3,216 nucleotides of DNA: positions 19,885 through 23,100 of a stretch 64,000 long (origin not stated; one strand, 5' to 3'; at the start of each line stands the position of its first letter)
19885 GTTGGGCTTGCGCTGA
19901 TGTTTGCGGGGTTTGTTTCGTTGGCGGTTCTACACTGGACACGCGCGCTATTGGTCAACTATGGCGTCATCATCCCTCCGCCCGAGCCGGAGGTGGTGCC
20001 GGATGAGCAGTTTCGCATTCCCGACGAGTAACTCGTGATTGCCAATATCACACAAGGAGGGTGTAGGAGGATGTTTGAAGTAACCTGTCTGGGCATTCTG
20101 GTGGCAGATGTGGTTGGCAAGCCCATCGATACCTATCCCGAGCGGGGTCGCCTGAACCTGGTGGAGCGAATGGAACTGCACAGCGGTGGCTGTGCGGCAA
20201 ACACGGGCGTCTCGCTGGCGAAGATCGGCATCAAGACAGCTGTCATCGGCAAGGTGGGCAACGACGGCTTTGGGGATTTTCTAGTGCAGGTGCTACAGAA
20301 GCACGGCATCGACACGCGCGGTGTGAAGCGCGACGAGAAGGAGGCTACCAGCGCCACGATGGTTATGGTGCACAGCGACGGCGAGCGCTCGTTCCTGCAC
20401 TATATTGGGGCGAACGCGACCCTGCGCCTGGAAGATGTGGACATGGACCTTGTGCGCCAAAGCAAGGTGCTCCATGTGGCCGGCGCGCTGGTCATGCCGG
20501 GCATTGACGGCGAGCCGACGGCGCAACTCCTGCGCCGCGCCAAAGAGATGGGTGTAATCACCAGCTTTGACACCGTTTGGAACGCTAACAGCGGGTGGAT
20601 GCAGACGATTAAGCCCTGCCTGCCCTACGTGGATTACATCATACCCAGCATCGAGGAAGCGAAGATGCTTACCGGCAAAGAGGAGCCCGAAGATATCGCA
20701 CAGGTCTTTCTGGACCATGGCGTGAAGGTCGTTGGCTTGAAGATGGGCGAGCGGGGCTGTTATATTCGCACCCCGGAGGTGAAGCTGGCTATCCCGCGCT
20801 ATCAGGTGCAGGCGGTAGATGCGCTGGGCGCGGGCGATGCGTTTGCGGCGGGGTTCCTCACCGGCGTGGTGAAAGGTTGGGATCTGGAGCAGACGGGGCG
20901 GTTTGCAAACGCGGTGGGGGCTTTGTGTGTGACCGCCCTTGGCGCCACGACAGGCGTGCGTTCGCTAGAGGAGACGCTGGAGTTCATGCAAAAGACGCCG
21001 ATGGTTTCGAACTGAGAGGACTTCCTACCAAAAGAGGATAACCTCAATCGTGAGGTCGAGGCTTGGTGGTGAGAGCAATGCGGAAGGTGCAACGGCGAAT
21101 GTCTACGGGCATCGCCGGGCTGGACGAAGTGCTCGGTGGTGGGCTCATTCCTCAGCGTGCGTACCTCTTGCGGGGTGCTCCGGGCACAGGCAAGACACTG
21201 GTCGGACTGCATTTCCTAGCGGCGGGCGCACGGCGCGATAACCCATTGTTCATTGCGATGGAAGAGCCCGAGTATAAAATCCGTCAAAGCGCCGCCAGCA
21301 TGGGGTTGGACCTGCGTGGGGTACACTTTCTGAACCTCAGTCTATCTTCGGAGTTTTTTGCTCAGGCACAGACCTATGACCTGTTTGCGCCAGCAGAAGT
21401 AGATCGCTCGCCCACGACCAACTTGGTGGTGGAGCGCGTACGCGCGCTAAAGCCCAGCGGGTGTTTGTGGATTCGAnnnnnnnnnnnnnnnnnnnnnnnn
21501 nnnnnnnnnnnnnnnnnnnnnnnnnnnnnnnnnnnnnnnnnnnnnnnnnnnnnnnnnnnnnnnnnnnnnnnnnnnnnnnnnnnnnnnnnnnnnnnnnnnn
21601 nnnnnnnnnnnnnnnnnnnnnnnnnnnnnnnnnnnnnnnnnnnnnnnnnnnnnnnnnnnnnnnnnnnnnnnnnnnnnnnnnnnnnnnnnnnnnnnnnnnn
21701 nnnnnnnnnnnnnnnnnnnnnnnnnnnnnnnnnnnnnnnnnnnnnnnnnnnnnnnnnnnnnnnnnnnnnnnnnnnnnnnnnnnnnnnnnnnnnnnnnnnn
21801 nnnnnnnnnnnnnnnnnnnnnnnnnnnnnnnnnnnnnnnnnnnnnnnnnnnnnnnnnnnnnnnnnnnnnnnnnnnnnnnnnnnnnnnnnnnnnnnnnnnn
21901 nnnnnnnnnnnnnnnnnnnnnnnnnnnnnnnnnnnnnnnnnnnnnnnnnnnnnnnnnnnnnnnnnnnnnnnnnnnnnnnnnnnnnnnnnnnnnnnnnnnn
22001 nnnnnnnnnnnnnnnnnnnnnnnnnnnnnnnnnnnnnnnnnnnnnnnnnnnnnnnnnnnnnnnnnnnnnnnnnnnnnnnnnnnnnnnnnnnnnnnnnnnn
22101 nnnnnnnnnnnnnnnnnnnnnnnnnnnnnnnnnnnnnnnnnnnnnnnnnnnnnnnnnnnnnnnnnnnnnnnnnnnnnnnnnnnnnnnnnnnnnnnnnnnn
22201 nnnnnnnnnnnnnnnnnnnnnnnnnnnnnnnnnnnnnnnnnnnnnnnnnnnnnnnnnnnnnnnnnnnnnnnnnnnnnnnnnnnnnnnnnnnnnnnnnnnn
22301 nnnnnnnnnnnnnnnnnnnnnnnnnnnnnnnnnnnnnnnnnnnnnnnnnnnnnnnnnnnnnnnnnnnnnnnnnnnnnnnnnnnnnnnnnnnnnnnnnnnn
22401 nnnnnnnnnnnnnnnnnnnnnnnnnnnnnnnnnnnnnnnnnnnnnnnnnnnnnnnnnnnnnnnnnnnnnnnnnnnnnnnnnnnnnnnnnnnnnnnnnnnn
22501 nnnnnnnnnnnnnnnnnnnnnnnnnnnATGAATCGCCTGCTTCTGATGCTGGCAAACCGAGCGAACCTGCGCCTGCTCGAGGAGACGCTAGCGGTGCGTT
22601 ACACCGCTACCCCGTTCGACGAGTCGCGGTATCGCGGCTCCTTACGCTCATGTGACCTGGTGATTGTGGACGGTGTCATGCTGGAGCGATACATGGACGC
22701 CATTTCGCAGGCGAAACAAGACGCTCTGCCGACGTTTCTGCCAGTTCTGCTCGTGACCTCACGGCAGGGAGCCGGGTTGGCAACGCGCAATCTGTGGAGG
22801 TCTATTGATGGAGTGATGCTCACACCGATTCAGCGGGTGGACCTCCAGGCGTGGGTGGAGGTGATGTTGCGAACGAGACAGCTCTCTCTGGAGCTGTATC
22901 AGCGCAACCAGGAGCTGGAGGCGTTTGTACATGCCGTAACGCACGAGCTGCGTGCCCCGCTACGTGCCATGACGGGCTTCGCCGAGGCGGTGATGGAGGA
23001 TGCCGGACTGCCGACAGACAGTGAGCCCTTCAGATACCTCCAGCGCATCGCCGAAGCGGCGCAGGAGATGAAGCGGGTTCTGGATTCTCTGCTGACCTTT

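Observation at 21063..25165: KaiC-like double-RecA ATPase translationally coupled to a pseudo-receiver histidine kinase and a hybrid REC-HK-REC protein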

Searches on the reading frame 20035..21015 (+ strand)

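Call 5: search_protein_families(library=pfam, proteins=[window:20035-21015:+], max_evalue=0.01)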
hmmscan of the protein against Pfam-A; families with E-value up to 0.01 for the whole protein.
window:20035-21015:+ (326 aa): 1 family
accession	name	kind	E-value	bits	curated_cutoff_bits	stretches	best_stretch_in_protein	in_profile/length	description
PF00294.29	PfkB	-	8.5e-66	222.8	25.8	1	14-307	2-298/302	pfkB family carbohydrate kinase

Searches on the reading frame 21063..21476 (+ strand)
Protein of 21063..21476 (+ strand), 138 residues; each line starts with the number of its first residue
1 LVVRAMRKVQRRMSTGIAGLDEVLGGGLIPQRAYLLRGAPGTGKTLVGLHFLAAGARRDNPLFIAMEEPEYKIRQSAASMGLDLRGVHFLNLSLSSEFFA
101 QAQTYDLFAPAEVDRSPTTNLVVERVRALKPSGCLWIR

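Call 58: search_protein_families(library=pfam, proteins=[window:21063-21476:+], max_evalue=0.00001)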
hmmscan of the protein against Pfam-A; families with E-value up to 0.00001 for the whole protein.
window:21063-21476:+ (138 aa): 1 family
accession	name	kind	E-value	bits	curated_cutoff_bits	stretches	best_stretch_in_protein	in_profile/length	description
PF06745.19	ATPase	-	6e-21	75.3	26.6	1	14-87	2-77/231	KaiC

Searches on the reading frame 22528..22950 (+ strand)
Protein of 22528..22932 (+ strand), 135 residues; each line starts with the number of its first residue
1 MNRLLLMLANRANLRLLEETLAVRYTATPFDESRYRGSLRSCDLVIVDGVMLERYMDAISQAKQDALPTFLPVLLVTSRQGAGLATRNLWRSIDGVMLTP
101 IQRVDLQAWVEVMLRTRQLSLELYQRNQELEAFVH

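Call 23: search_protein_families(library=pfam, proteins=[window:22528-22932:+], max_evalue=10)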
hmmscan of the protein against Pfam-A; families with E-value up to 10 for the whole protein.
window:22528-22932:+ (135 aa): 0 families

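Call 33: predict_structure(alignment_id=A3)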
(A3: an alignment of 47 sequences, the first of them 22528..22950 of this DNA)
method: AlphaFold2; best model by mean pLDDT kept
length: 141 residues; sequences in the alignment: 47
mean_pLDDT: 90.3   pTM: 0.85
mean pLDDT of the five models: 90.3, 90.2, 90.2, 89.7, 88.8
residues with pLDDT >= 90: 114; 70-90: 15; 50-70: 9; < 50: 3
segments of 3 or more residues with pLDDT < 50: 83-85
pLDDT, mean of each block of 10 residues (from residue 1): 95 94 96 92 95 93 95 89 55 88 93 97 97 89 59
secondary structure, 60 per line:
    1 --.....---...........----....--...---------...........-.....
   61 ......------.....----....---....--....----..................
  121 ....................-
elements in order: E3-7 H11-21 E26-29 E44-48 H49-54 H56-66 E73-77 H82-85 H89-92 E95-98 H103-140

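Call 35: fold_search(model_id=the predicted structure, library=pdb)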
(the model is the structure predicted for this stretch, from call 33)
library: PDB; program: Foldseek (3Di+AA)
matches with E <= 10: 1056; with E <= 0.001: 112
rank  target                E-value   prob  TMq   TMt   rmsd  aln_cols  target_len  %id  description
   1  7qz2_B                4.2e-05  1.00  0.59  0.63   4.3       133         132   25  Crystal structure of GacS D1 domain in complex with BeF3- (released 2022-07-06)
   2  6oec_F                7.1e-05  1.00  0.61  0.58   9.1       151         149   18  Yeast Spc42 Trimeric Coiled-Coil Amino Acids 181-211 fused to PDB: 3H5I (released 2019-04-24)
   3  6oec_J                7.5e-05  1.00  0.62  0.57   7.7       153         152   17  Yeast Spc42 Trimeric Coiled-Coil Amino Acids 181-211 fused to PDB: 3H5I (released 2019-04-24)
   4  6is1_B                7.5e-05  1.00  0.56  0.64   4.4       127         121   15  Crystal Structure of Staphylococcus aureus response regulator ArlR receiver domain in complex with BeF3 and Mg (released 2019-10-30)
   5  6is1_A                8.0e-05  1.00  0.56  0.64   4.4       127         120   15  Crystal Structure of Staphylococcus aureus response regulator ArlR receiver domain in complex with BeF3 and Mg (released 2019-10-30)
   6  7qz2_A                9.2e-05  1.00  0.59  0.64   4.4       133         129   25  Crystal structure of GacS D1 domain in complex with BeF3- (released 2022-07-06)
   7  6oec_H                9.8e-05  1.00  0.64  0.60   8.2       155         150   17  Yeast Spc42 Trimeric Coiled-Coil Amino Acids 181-211 fused to PDB: 3H5I (released 2019-04-24)
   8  6oec_E                9.8e-05  1.00  0.60  0.55   7.8       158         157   18  Yeast Spc42 Trimeric Coiled-Coil Amino Acids 181-211 fused to PDB: 3H5I (released 2019-04-24)
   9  5tqj                  1.3e-04  1.00  0.56  0.62   4.9       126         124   16  Crystal structure of response regulator receiver protein from Burkholderia phymatum (released 2016-11-02)
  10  5m7p_B                1.3e-04  1.00  0.63  0.22   4.1       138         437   17  Crystal structure of NtrX from Brucella abortus in complex with ADP processed with the CrystalDirect automated mountin (released 2017-01-25)
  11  8gc6                  1.4e-04  1.00  0.63  0.70   3.2       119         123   22  1.30 Angstroem crystal structure of the N-terminal domain of BqsR from Pseudomonas aeruginosa (released 2024-04-17)
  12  6oec_C                1.4e-04  1.00  0.60  0.56   8.1       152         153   17  Yeast Spc42 Trimeric Coiled-Coil Amino Acids 181-211 fused to PDB: 3H5I (released 2019-04-24)
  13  4q7e_A                1.6e-04  1.00  0.58  0.65   3.2       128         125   21  Non-phosphorylated HemR Receiver Domain from Leptospira biflexa (released 2014-05-14)
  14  6oec_I                1.6e-04  1.00  0.60  0.56   8.0       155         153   18  Yeast Spc42 Trimeric Coiled-Coil Amino Acids 181-211 fused to PDB: 3H5I (released 2019-04-24)
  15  4uhj_A                1.7e-04  1.00  0.60  0.66   5.0       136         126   20  Crystal structure of the receiver domain of CpxR from E. coli (orthorhombic form) (released 2016-04-13)
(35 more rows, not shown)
